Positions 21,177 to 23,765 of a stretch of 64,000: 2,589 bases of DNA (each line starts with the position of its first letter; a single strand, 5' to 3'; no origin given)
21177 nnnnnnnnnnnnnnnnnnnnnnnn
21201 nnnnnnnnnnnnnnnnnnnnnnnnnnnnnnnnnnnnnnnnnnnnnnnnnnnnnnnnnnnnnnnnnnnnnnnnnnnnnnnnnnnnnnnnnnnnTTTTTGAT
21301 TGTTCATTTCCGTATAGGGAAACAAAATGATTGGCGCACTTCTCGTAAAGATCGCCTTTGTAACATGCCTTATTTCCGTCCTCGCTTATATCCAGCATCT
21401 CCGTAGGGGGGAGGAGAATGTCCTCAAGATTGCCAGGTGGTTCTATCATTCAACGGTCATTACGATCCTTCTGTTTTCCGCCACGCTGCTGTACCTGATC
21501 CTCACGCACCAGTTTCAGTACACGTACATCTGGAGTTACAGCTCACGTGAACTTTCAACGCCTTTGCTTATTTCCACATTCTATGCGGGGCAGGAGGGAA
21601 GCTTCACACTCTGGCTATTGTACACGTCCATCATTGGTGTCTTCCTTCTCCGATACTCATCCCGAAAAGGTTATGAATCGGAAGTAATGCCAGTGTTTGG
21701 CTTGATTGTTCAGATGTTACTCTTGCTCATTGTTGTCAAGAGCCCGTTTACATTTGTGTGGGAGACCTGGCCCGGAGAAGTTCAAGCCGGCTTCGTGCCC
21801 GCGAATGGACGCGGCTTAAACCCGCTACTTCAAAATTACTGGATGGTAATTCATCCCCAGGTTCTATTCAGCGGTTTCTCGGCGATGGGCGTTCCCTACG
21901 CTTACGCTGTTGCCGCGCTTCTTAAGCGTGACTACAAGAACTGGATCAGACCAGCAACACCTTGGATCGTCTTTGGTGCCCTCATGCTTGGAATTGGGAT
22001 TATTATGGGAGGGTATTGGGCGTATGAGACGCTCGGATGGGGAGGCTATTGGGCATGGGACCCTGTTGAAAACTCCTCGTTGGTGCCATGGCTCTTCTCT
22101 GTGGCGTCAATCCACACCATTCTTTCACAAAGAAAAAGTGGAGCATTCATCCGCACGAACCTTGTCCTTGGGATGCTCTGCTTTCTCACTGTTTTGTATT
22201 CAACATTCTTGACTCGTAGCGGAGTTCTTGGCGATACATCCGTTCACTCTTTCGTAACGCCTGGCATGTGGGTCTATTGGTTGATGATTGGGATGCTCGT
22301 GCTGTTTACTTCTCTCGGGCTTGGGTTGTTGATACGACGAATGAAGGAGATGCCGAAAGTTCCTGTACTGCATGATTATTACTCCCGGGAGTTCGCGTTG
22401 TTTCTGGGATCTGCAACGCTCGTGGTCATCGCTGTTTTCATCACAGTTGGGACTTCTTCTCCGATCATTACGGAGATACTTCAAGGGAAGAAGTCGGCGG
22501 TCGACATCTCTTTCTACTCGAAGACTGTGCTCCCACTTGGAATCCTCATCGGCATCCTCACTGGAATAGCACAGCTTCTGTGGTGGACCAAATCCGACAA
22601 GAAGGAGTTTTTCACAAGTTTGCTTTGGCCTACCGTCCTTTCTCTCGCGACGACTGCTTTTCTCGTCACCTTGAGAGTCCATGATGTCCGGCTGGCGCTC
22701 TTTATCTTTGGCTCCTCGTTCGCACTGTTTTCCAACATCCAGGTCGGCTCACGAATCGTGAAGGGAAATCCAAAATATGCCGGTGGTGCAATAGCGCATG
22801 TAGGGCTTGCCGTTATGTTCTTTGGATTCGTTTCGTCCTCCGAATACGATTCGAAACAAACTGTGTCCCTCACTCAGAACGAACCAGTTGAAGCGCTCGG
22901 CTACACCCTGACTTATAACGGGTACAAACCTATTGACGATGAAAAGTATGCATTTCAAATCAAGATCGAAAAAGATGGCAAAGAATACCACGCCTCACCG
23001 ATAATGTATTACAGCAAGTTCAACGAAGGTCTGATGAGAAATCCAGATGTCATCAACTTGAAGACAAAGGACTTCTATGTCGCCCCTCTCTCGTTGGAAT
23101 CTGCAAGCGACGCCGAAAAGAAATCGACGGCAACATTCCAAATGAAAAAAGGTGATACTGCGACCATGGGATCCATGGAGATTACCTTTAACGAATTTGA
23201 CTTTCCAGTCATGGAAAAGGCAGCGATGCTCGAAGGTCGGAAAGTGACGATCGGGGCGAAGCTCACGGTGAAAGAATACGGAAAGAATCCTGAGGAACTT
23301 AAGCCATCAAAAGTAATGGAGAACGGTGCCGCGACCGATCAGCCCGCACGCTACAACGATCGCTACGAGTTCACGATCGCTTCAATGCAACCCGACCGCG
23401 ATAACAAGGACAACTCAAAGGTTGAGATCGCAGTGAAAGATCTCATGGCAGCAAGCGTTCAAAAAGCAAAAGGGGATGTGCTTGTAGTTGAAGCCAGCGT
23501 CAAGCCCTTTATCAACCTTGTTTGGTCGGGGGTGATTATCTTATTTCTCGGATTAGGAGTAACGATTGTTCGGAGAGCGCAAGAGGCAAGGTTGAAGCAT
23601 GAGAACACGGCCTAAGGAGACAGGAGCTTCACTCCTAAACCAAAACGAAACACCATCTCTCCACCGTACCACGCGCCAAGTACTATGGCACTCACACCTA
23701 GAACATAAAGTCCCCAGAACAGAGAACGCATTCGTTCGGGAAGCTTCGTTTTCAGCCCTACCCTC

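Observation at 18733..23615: System I cytochrome c maturation operon ccmABCDEF with the CxxxY variant of CcmE and no ccmG/ccmH partner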

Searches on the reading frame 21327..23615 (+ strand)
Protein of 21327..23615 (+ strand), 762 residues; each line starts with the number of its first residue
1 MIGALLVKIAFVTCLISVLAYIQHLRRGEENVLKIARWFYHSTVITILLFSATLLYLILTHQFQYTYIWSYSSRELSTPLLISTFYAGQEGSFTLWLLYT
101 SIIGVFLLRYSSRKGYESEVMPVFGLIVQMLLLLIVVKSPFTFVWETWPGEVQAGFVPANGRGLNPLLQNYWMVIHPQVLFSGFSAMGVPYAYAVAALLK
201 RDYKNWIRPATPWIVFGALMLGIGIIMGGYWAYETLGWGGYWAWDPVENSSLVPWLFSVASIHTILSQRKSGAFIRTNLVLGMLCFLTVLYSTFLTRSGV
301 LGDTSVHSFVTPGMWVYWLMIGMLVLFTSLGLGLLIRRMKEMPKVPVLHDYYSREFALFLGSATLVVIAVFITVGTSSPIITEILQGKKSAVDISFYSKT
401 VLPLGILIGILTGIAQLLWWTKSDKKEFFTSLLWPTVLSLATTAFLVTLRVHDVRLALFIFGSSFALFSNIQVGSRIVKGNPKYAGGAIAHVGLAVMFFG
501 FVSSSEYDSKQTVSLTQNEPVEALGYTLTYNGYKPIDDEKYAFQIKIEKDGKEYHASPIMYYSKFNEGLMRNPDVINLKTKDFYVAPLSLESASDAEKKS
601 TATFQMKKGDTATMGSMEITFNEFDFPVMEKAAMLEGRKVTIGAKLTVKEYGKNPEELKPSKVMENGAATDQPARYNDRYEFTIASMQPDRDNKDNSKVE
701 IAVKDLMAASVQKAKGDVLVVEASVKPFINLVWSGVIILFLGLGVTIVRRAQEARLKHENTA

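Call 3: search_protein_families(library=pfam, proteins=[window:21327-23615:+], max_evalue=0.01)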
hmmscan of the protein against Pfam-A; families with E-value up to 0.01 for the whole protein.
window:21327-23615:+ (762 aa): 3 families
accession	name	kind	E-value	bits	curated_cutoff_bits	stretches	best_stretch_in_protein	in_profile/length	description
PF01578.25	Cytochrom_C_asm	-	2.4e-29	103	29.9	1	90-298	5-206/212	Cytochrome C assembly protein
PF16327.10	CcmF_C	-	3.2e-29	102.6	28.7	1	322-553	2-248/323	Cytochrome c-type biogenesis protein CcmF C-terminal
PF05140.19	ResB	-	0.007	15.7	24.6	0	540-748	303-449/486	ResB-like family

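Call 4: search_protein_families(library=ncbifam, proteins=[window:21327-23615:+], max_evalue=0.01)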
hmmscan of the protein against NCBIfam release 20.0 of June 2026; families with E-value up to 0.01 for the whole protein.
window:21327-23615:+ (762 aa): 4 families
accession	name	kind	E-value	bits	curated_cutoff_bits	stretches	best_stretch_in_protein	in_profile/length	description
TIGR00353.1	nrfE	subfamily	1.6e-72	245.3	569.05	1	53-586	4-534/578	heme lyase CcmF/NrfE family subunit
TIGR03145.1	cyt_nit_nrfE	subfamily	2.6e-72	244.5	927.3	1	2-585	5-591/631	heme lyase NrfEFG subunit NrfE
NF007691.0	PRK10369.1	subfamily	8.1e-54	183.3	394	1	6-532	11-469/573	heme lyase NrfEFG subunit NrfE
TIGR03144.1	cytochr_II_ccsB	equivalog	4e-11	43.1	187.6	1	214-290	164-238/252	c-type cytochrome biogenesis protein CcsB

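Call 26: search_solved_structures(query=window:21327-23612:+, max_evalue=0.01, show_alignments=1)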
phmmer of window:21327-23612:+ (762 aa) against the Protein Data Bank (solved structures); distinct sequences matched with E-value up to 0.01: 1.
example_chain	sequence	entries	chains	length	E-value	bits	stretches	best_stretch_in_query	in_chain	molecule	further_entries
6zmq_A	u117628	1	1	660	6.9e-68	232.9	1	3-588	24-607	Cytochrome C-type biogenesis protein ccmF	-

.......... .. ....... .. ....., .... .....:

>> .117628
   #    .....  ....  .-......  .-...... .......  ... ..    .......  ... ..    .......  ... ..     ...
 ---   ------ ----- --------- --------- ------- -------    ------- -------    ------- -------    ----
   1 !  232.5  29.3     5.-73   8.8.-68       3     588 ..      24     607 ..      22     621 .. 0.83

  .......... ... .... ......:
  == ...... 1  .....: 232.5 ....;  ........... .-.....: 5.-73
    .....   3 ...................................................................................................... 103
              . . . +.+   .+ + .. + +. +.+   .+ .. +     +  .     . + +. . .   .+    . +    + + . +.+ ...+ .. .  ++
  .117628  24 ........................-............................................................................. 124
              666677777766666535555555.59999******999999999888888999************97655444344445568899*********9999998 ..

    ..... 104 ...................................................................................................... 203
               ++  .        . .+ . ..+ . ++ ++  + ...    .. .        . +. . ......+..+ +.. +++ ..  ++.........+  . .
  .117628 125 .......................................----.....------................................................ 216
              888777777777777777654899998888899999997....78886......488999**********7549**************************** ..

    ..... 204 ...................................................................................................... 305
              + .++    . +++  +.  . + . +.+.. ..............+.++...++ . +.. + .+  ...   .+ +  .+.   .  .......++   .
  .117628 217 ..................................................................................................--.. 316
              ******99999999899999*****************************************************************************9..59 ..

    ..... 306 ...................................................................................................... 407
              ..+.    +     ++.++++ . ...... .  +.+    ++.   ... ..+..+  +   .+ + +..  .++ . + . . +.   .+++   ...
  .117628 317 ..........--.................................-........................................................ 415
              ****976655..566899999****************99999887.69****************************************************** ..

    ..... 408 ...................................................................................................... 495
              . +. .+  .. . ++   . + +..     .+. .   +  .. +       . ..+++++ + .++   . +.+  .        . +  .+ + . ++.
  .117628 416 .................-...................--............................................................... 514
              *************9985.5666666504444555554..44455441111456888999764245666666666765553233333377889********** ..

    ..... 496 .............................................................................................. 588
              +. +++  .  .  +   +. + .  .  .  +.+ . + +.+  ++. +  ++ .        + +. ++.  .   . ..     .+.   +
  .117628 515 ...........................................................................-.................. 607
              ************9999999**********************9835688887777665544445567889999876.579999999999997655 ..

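Call 33: find_homologous_proteins(query=window:21327-23612:+, max_evalue=0.00001)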
Query window:21327-23612:+ (762 aa): 7998 proteins with E <= 0.00001 among 8000 candidates; the best 120 are listed.
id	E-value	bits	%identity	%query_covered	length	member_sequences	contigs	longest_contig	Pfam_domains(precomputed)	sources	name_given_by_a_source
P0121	0.0e+0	1711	100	100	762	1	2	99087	PF16327.11,PF01578.26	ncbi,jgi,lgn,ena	ncbi:MAG TPA: cytochrome c-type biogenesis CcmF C-terminal domain-containing protein [Bacteroidota b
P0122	0.0e+0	1708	100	100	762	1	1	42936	PF16327.11,PF01578.26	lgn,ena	-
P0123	0.0e+0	1635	95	100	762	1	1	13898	PF16327.11,PF01578.26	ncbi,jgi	-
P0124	0.0e+0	1625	94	100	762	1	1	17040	PF16327.11,PF01578.26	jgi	-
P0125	0.0e+0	1308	74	99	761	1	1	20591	PF16327.11,PF01578.26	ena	-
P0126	0.0e+0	1303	73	99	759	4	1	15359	PF16327.11,PF01578.26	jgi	jgi:cytochrome c-type biogenesis protein CcmF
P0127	0.0e+0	1276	72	99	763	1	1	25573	PF16327.11,PF01578.26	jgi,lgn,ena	-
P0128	0.0e+0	1234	69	99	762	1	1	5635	PF16327.11,PF01578.26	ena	-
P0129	0.0e+0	1231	68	100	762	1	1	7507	PF16327.11,PF01578.26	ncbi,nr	ncbi:MAG: cytochrome c biogenesis protein CcsA [Ignavibacteriae bacterium]|nr:cytochrome c biogenesi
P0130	0.0e+0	1216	70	99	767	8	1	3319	PF16327.11,PF01578.26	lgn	-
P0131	0.0e+0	1205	68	100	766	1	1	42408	PF16327.11,PF01578.26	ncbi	ncbi:MAG: heme lyase CcmF/NrfE family subunit [Bacteroidota bacterium]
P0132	0.0e+0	1199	68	100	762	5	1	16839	PF16327.11,PF01578.26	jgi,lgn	jgi:cytochrome c-type biogenesis protein CcmF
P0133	0.0e+0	1194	67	99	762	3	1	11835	PF16327.11,PF01578.26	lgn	-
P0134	0.0e+0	1193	68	99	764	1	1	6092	PF16327.11,PF01578.26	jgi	jgi:cytochrome c-type biogenesis protein CcmF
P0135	0.0e+0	1191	67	100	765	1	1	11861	PF16327.11,PF01578.26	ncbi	-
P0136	0.0e+0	1188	67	100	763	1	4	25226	PF16327.11,PF01578.26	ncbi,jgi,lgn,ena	-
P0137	0.0e+0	1188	67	100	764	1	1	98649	PF16327.11,PF01578.26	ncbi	ncbi:MAG: cytochrome c-type biogenesis CcmF C-terminal domain-containing protein [Bacteroidota bacte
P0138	0.0e+0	1183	67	99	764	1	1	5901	PF16327.11,PF01578.26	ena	-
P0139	0.0e+0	1182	67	99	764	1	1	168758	PF16327.11,PF01578.26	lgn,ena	-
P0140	0.0e+0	1179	67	100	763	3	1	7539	PF16327.11,PF01578.26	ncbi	-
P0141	0.0e+0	1177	66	99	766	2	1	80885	PF16327.11,PF01578.26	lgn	-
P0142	0.0e+0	1177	68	99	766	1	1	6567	PF16327.11,PF01578.26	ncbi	-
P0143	0.0e+0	1176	67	99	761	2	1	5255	PF16327.11,PF01578.26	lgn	-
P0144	0.0e+0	1172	66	99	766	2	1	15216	PF16327.11,PF01578.26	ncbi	-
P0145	0.0e+0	1167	66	99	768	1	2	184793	PF16327.11,PF01578.26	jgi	jgi:cytochrome c-type biogenesis protein CcmF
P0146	0.0e+0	1167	68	100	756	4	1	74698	PF16327.11,PF01578.26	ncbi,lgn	-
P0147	0.0e+0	1167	66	99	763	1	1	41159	PF16327.11,PF01578.26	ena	-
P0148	0.0e+0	1165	66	99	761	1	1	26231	PF16327.11,PF01578.26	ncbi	-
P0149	0.0e+0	1164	66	100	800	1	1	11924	PF16327.11,PF01578.26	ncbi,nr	ncbi:MAG: cytochrome c biogenesis protein CcsA [Ignavibacteriae bacterium]|nr:cytochrome c biogenesi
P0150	0.0e+0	1164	67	99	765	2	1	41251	PF16327.11,PF01578.26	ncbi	-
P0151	0.0e+0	1163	66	99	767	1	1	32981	PF16327.11,PF01578.26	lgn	-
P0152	0.0e+0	1162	67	99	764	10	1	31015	PF16327.11,PF01578.26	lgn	-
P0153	0.0e+0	1161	66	99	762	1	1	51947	PF16327.11,PF01578.26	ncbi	-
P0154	0.0e+0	1157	66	100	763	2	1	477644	PF16327.11,PF01578.26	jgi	jgi:cytochrome c-type biogenesis protein CcmF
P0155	0.0e+0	1157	66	99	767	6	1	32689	PF16327.11,PF01578.26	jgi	jgi:cytochrome c-type biogenesis protein CcmF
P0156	0.0e+0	1156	66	100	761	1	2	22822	PF16327.11,PF01578.26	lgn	-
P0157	0.0e+0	1155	65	99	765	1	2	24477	PF16327.11,PF01578.26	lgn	-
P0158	0.0e+0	1154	65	100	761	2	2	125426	PF16327.11,PF01578.26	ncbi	-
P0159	0.0e+0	1154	66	100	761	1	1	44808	PF16327.11,PF01578.26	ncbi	-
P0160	0.0e+0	1154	66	99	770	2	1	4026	PF16327.11,PF01578.26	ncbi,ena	ncbi:MAG: cytochrome c biogenesis protein CcsA [Bacteroidota bacterium]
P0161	0.0e+0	1153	69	93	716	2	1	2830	PF16327.11,PF01578.26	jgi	jgi:cytochrome c-type biogenesis protein CcmF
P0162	0.0e+0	1152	65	99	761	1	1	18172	PF16327.11,PF01578.26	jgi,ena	-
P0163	0.0e+0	1152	65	100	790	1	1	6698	PF16327.11,PF01578.26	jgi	jgi:cytochrome c-type biogenesis protein CcmF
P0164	0.0e+0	1151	65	100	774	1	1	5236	PF16327.11,PF01578.26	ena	-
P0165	0.0e+0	1150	65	100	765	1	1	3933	PF16327.11,PF01578.26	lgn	-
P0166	0.0e+0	1150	65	99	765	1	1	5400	PF16327.11,PF01578.26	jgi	-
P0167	0.0e+0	1149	65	100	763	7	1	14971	PF16327.11,PF01578.26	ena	-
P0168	0.0e+0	1148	64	100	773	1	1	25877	PF16327.11,PF01578.26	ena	-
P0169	0.0e+0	1148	66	100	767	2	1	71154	PF16327.11,PF01578.26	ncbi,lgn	-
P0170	0.0e+0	1148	64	99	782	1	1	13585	PF16327.11,PF01578.26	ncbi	-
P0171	0.0e+0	1147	65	99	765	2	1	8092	PF16327.11,PF01578.26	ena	-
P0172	0.0e+0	1145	65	99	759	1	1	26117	PF16327.11,PF01578.26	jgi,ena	-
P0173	0.0e+0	1145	65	100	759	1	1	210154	PF16327.11,PF01578.26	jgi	jgi:cytochrome c-type biogenesis protein CcmF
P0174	0.0e+0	1143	65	99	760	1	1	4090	PF16327.11,PF01578.26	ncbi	-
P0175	0.0e+0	1143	67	100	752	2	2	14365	PF16327.11,PF01578.26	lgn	-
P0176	0.0e+0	1143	65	100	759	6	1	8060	PF16327.11,PF01578.26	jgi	jgi:cytochrome c-type biogenesis protein CcmF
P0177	0.0e+0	1142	66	99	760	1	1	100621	PF16327.11,PF01578.26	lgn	-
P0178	0.0e+0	1142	65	100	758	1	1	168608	PF16327.11,PF01578.26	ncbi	-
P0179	0.0e+0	1141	66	99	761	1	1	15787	PF16327.11,PF01578.26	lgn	-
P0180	0.0e+0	1141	66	99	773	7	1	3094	PF16327.11,PF01578.26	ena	-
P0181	0.0e+0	1140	66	99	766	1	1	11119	PF16327.11,PF01578.26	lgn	-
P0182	0.0e+0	1139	65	98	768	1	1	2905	PF16327.11,PF01578.26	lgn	-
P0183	0.0e+0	1138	66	99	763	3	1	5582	PF16327.11,PF01578.26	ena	-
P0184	0.0e+0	1137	65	100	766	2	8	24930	PF16327.11,PF01578.26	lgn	-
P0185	0.0e+0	1137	65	99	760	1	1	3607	PF16327.11,PF01578.26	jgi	jgi:cytochrome c-type biogenesis protein CcmF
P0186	0.0e+0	1135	64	100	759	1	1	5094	PF16327.11,PF01578.26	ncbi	-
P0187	0.0e+0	1134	64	99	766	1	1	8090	PF16327.11,PF01578.26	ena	-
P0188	0.0e+0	1134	66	99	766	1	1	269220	PF16327.11,PF01578.26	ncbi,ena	-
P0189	0.0e+0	1133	64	99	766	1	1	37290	PF16327.11,PF01578.26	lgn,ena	-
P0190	0.0e+0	1132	64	99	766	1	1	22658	PF16327.11,PF01578.26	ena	-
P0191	0.0e+0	1131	65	99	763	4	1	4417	PF16327.11,PF01578.26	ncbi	-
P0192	0.0e+0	1131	65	100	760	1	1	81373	PF16327.11,PF01578.26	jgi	jgi:cytochrome c-type biogenesis protein CcmF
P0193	0.0e+0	1130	65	99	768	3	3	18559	PF16327.11,PF01578.26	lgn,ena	-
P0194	0.0e+0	1129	64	100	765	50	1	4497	PF16327.11,PF01578.26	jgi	jgi:cytochrome c-type biogenesis protein CcmF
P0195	0.0e+0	1127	64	100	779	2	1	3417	PF16327.11,PF01578.26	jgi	-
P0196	0.0e+0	1127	64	100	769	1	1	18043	PF16327.11,PF01578.26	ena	-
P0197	0.0e+0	1126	64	99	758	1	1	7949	PF16327.11,PF01578.26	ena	-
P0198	0.0e+0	1125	64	100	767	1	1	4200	PF16327.11,PF01578.26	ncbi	-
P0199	0.0e+0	1123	64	99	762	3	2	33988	PF16327.11,PF01578.26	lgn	-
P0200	0.0e+0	1123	64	100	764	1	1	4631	PF16327.11,PF01578.26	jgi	jgi:cytochrome c-type biogenesis protein CcmF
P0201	0.0e+0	1122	65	99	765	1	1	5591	PF16327.11,PF01578.26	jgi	jgi:cytochrome c-type biogenesis protein CcmF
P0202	0.0e+0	1120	63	99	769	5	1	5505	PF16327.11,PF01578.26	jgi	jgi:cytochrome c-type biogenesis protein CcmF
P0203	0.0e+0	1119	64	99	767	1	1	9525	PF16327.11,PF01578.26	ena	-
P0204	0.0e+0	1115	67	94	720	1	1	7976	PF16327.11,PF01578.26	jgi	jgi:cytochrome c-type biogenesis protein CcmF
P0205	0.0e+0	1114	63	100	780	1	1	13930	PF16327.11,PF01578.26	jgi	jgi:cytochrome c-type biogenesis protein CcmF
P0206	0.0e+0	1113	63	99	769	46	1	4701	PF16327.11,PF01578.26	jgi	-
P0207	0.0e+0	1111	63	99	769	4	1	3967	PF16327.11,PF01578.26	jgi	-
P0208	0.0e+0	1111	63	99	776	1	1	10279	PF16327.11,PF01578.26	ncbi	-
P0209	0.0e+0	1111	63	100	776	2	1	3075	PF16327.11,PF01578.26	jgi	jgi:cytochrome c-type biogenesis protein CcmF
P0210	0.0e+0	1110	64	100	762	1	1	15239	PF16327.11,PF01578.26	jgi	jgi:cytochrome c-type biogenesis protein CcmF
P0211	0.0e+0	1108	63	99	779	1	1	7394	PF16327.11,PF01578.26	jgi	jgi:cytochrome c-type biogenesis protein CcmF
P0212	0.0e+0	1105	63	99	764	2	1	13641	PF16327.11,PF01578.26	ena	-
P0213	0.0e+0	1103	63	99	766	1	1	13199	PF16327.11,PF01578.26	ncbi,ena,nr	ncbi:MAG TPA: cytochrome c biogenesis protein CcsA [Bacteroidota bacterium]|nr:cytochrome c biogenes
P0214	0.0e+0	1101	63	99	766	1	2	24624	PF16327.11,PF01578.26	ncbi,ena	-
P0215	0.0e+0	1100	63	99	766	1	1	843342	PF16327.11,PF01578.26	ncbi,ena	-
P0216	0.0e+0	1100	63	99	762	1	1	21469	PF16327.11,PF01578.26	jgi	jgi:cytochrome c-type biogenesis protein CcmF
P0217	0.0e+0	1100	61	100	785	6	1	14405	PF16327.11,PF01578.26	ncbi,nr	ncbi:MAG: ccmF [Bacteroidetes bacterium]|nr:ccmF [Bacteroidota bacterium]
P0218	0.0e+0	1099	62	99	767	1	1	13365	PF16327.11,PF01578.26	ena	-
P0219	0.0e+0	1099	64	99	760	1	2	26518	PF16327.11,PF01578.26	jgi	jgi:cytochrome c-type biogenesis protein CcmF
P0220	0.0e+0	1093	63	99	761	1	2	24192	PF16327.11,PF01578.26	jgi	jgi:cytochrome c-type biogenesis protein CcmF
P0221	0.0e+0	1093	63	99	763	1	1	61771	PF16327.11,PF01578.26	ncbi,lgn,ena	-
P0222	0.0e+0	1092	62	99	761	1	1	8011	PF16327.11,PF01578.26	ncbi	-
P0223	0.0e+0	1091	61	100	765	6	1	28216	PF16327.11,PF01578.26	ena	-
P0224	0.0e+0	1090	62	100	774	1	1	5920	PF16327.11,PF01578.26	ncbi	-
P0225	0.0e+0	1086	62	100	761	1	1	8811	PF16327.11,PF01578.26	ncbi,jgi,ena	-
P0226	0.0e+0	1077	62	99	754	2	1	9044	PF16327.11,PF01578.26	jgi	jgi:cytochrome c-type biogenesis protein CcmF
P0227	0.0e+0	1076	62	99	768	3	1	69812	PF16327.11,PF01578.26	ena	-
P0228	0.0e+0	1072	61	99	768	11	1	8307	PF16327.11,PF01578.26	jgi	-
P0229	0.0e+0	1072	61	99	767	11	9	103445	PF16327.11,PF01578.26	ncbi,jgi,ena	jgi:cytochrome c-type biogenesis protein CcmF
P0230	0.0e+0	1068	61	100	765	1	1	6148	PF16327.11,PF01578.26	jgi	jgi:cytochrome c-type biogenesis protein CcmF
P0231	0.0e+0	1066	61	99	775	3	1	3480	PF16327.11,PF01578.26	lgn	-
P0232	0.0e+0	1066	62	99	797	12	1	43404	PF16327.11,PF01578.26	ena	-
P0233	0.0e+0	1065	61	99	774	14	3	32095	PF16327.11,PF01578.26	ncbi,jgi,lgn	jgi:cytochrome c-type biogenesis protein CcmF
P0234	0.0e+0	1063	61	99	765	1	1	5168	PF16327.11,PF01578.26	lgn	-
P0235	0.0e+0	1062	62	99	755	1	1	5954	PF16327.11,PF01578.26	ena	-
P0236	0.0e+0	1060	62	99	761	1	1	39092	PF16327.11,PF01578.26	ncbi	-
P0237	0.0e+0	1060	67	88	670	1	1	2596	PF16327.11,PF01578.26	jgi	jgi:cytochrome c-type biogenesis protein CcmF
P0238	0.0e+0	1059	61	100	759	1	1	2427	PF16327.11,PF01578.26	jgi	jgi:cytochrome c-type biogenesis protein CcmF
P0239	0.0e+0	1056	67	88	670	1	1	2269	PF16327.11,PF01578.26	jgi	jgi:cytochrome c-type biogenesis protein CcmF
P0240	0.0e+0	1055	60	99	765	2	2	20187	PF16327.11,PF01578.26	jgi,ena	jgi:cytochrome c-type biogenesis protein CcmF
